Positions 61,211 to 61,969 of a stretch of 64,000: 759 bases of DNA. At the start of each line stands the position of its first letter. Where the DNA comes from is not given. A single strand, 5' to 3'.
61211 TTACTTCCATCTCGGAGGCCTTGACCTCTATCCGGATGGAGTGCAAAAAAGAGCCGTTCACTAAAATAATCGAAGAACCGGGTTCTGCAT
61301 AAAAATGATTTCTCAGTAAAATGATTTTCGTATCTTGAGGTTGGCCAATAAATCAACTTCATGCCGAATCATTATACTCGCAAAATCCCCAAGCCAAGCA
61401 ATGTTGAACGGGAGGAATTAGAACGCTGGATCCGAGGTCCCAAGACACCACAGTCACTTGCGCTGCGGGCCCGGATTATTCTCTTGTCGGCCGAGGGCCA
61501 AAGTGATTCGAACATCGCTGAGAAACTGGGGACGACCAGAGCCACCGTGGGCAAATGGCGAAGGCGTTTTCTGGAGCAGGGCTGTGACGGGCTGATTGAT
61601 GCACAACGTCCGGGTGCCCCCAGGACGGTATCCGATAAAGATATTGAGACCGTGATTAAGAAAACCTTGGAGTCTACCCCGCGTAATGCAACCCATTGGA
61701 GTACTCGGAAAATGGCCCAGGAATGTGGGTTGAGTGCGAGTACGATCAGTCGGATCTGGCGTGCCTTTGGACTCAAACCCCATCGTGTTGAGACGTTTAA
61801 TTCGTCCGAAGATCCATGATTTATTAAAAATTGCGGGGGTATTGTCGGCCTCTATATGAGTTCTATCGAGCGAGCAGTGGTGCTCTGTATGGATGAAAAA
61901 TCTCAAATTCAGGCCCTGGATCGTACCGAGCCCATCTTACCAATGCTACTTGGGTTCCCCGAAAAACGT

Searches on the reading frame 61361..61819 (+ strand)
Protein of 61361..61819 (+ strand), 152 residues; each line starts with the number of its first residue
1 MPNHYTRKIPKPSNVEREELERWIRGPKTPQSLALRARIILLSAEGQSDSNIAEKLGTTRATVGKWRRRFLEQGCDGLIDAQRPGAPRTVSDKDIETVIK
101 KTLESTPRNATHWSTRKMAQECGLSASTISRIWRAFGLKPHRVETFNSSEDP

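Call 92: search_protein_families(library=pfam, proteins=[window:61361-61819:+], max_evalue=0.0001)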
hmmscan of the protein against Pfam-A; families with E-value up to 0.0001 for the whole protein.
window:61361-61819:+ (152 aa): 10 families
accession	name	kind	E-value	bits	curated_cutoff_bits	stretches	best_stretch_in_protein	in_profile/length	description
PF13384.12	HTH_23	-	1.7e-17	63.1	24.6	1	32-79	3-50/50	Homeodomain-like domain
PF13565.12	HTH_32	-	3.4e-17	63.2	33.7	1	62-133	1-73/73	Homeodomain-like domain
PF13518.12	HTH_28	-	7e-15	55.3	25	1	36-87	2-51/52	Helix-turn-helix domain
PF13551.12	HTH_29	-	1.4e-14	54.4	28.1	1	36-93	1-61/64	Winged helix-turn helix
PF06056.18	Terminase_5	-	2.1e-06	28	20.3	0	47-90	14-57/58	Putative ATPase subunit of terminase (gpP-like)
PF01418.23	HTH_6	-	2.1e-06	28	28.3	1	96-139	18-61/77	Helix-turn-helix domain, rpiR family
PF18024.7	HTH_50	-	2.1e-06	27.8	27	0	111-138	22-49/50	Helix-turn-helix domain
PF01371.25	Trp_repressor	-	2.7e-05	24.6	27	0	31-68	33-71/88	Trp repressor protein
PF08281.18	Sigma70_r4_2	-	4e-05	23.6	25.7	0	36-69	15-49/54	Sigma-70, region 4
PF02796.21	HTH_7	-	4.9e-05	23.8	23.8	0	37-63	12-38/45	Helix-turn-helix domain of resolvase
